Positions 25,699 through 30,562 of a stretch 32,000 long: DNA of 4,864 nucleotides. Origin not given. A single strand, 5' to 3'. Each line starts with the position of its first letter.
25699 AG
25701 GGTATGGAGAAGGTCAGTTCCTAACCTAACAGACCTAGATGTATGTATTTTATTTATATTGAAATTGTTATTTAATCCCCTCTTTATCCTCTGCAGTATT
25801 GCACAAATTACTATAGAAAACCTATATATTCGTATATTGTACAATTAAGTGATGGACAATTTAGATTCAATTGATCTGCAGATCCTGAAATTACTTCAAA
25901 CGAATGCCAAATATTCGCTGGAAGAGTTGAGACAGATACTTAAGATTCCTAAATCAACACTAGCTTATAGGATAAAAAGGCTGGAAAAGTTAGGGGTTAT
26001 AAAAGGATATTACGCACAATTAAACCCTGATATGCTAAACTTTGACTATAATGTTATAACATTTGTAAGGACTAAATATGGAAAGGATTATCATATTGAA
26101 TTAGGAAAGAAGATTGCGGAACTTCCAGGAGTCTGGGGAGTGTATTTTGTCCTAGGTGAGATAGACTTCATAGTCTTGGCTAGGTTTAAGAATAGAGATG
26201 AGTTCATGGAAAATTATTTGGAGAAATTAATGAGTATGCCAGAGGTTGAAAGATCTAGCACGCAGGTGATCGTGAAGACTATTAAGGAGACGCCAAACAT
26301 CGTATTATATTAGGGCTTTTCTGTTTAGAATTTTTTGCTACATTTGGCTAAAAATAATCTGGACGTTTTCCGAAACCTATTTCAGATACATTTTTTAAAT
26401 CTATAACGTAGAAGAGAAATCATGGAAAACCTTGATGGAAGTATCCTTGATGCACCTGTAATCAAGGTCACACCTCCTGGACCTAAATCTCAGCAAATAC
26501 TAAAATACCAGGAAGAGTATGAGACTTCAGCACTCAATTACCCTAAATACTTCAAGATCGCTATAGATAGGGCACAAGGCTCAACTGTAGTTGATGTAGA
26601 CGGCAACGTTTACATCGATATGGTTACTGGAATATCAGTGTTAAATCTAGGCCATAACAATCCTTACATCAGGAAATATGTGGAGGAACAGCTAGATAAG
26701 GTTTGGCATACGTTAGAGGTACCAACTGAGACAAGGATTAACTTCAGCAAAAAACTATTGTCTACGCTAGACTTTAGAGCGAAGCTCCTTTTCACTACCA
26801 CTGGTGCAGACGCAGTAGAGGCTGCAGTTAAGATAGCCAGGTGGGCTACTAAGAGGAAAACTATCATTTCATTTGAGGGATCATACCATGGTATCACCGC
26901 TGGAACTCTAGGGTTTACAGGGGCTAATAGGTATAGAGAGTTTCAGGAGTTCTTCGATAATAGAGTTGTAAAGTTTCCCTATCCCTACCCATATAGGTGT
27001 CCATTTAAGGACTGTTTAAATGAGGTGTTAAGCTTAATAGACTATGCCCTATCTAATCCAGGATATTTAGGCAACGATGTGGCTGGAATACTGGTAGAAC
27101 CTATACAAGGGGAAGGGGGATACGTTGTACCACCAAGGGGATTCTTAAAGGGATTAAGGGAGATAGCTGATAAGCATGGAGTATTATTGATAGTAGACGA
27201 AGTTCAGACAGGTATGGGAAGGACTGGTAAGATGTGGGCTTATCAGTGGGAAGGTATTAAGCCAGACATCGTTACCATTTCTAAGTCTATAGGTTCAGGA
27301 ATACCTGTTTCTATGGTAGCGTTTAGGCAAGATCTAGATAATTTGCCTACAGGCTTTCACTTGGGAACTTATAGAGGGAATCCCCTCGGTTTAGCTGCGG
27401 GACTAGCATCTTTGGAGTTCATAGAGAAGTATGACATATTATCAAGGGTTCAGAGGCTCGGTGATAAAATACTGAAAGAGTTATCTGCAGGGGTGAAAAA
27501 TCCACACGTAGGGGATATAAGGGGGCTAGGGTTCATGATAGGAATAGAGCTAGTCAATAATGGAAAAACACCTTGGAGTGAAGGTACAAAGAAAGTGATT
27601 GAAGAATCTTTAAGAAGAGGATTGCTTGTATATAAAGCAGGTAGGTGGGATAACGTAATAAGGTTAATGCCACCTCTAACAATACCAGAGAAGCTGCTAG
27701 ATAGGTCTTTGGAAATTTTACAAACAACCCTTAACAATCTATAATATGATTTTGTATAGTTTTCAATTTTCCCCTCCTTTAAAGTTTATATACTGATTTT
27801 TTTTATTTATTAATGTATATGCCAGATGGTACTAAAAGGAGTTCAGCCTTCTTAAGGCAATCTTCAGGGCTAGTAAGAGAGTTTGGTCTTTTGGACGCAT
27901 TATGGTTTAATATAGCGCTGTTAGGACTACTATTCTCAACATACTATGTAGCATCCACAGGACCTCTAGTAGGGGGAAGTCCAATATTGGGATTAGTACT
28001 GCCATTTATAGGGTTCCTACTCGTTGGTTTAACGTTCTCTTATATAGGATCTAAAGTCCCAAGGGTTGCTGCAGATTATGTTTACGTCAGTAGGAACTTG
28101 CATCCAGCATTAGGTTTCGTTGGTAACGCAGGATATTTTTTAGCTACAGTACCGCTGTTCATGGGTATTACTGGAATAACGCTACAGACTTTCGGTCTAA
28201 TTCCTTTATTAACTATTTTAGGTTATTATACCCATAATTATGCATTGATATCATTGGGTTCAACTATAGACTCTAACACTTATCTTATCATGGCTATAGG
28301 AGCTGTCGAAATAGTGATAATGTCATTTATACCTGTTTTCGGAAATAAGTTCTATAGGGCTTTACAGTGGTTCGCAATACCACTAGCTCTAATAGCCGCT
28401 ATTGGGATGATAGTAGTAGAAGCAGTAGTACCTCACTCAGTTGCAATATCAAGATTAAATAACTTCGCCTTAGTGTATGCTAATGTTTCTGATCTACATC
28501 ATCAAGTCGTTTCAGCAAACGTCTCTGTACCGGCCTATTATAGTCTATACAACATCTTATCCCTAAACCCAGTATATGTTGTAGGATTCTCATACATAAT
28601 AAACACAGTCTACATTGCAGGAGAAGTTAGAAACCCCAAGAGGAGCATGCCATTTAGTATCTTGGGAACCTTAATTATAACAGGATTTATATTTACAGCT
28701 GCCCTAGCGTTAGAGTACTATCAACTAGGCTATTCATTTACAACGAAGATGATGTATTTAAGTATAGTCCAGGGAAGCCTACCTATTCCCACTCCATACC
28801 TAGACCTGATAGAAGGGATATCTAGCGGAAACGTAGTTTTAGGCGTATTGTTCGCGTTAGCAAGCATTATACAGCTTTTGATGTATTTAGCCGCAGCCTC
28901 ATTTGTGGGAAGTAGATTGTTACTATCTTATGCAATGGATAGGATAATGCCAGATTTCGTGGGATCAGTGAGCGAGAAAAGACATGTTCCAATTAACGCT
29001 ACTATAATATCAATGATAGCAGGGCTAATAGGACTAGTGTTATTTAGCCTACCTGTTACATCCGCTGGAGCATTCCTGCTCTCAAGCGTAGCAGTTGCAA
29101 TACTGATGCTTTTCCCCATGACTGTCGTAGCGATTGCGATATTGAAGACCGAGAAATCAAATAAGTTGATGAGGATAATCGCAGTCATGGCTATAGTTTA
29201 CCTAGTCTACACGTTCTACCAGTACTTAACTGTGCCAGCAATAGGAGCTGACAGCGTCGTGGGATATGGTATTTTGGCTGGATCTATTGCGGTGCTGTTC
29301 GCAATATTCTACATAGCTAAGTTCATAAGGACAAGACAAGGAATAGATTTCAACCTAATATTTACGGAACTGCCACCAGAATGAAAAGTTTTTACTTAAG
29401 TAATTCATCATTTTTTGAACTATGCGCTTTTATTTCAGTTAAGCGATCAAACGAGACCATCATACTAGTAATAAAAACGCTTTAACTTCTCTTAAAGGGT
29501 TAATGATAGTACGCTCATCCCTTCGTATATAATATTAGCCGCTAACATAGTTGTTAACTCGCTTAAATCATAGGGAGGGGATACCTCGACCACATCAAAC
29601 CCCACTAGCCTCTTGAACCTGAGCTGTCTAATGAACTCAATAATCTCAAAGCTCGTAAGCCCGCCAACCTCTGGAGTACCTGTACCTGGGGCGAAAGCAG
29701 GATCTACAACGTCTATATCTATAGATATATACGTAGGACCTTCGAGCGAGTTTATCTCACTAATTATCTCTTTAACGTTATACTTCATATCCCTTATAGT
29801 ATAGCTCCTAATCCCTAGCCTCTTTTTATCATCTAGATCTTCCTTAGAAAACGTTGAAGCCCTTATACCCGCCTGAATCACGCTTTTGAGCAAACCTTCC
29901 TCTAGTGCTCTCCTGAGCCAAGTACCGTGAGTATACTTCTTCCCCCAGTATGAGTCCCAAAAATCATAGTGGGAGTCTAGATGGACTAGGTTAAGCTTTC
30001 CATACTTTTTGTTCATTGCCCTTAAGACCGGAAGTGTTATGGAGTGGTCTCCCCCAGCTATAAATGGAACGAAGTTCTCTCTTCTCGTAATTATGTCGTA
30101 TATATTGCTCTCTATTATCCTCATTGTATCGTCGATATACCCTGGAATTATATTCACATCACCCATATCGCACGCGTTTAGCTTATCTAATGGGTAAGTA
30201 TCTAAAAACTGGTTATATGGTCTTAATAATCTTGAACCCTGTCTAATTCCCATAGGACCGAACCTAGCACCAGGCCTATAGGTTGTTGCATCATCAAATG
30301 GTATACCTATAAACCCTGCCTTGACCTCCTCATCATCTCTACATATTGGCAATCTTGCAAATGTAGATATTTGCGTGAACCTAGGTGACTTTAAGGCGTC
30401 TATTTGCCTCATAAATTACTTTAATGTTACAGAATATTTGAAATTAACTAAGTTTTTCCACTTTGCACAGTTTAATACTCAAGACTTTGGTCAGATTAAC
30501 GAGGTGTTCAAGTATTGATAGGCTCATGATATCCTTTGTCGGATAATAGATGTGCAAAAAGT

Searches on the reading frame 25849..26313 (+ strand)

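Call 69: search_protein_families(library=pfam, proteins=[window:25849-26313:+], max_evalue=0.001)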
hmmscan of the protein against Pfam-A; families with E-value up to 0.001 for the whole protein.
window:25849-26313:+ (154 aa): 8 families
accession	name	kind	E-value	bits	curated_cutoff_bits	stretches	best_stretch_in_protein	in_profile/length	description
PF01037.27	AsnC_trans_reg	-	1.6e-13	50.8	25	1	73-144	3-73/73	Lrp/AsnC ligand binding domain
PF13412.12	HTH_24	-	5.7e-12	45.5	21.9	1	5-52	1-48/48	Winged helix-turn-helix DNA-binding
PF13404.12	HTH_AsnC-type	-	2.8e-09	37.1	27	1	5-46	1-42/42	AsnC-type helix-turn-helix domain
PF12840.13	HTH_20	-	7.2e-06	26.3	27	1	10-52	7-49/51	Helix-turn-helix domain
PF01022.26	HTH_5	-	5.7e-05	23.3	22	1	10-51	5-45/47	Bacterial regulatory protein, arsR family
PF13463.12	HTH_27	-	5.9e-05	23.7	22.2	1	7-51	3-48/68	Winged helix DNA-binding domain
PF12802.13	MarR_2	-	0.00022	21.8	27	1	5-51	3-50/61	MarR family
PF02650.20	HTH_WhiA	-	0.00029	21.6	27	1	8-48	41-83/84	WhiA C-terminal HTH domain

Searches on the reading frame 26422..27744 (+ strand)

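Call 69: search_protein_families(library=pfam, proteins=[window:26422-27744:+], max_evalue=0.001)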
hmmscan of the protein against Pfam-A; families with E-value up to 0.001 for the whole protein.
window:26422-27744:+ (440 aa): 1 family
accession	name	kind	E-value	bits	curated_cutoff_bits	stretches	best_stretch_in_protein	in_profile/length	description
PF00202.27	Aminotran_3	-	1.8e-107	360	30.5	1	44-437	10-403/403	Aminotransferase class-III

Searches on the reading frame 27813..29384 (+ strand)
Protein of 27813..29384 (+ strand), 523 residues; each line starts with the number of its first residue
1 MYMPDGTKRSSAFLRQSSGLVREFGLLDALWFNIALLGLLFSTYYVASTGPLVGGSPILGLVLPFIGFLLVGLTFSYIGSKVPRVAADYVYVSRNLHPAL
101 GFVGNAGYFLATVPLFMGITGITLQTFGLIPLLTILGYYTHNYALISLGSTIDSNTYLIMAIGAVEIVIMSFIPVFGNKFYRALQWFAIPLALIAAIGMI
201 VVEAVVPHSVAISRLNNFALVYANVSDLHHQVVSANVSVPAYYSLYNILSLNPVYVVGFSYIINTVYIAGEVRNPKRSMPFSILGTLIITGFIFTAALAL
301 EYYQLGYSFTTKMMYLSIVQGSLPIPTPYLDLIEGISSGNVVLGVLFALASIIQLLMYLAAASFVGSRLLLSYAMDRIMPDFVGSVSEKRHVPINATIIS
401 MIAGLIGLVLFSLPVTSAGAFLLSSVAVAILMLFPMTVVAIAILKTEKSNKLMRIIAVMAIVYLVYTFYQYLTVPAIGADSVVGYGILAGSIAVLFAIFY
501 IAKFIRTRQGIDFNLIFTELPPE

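Call 69: search_protein_families(library=pfam, proteins=[window:27813-29384:+], max_evalue=0.001)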
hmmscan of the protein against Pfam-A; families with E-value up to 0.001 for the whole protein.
window:27813-29384:+ (523 aa): 2 families
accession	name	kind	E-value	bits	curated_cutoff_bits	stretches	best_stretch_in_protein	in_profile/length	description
PF00324.27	AA_permease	-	1.3e-59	202.6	24.6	1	36-515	9-469/470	Amino acid permease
PF13520.12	AA_permease_2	-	1.4e-12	47.7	27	1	25-503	2-409/427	Amino acid permease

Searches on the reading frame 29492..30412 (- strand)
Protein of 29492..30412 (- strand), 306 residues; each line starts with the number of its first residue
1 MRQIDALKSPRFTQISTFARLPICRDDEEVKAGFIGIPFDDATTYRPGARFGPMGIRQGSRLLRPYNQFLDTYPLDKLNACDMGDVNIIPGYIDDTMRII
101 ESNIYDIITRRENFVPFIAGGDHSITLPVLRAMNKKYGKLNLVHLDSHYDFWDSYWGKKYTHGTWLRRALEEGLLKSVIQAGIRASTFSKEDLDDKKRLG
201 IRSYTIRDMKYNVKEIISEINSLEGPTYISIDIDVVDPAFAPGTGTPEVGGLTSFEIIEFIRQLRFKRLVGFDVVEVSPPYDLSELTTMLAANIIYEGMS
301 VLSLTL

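Call 69: search_protein_families(library=pfam, proteins=[window:29492-30412:-], max_evalue=0.001)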
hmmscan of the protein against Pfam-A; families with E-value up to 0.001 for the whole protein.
window:29492-30412:- (306 aa): 1 family
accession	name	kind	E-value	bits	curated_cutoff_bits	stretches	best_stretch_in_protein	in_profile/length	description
PF00491.26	Arginase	-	1.2e-84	284.5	22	1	32-297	3-276/280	Arginase family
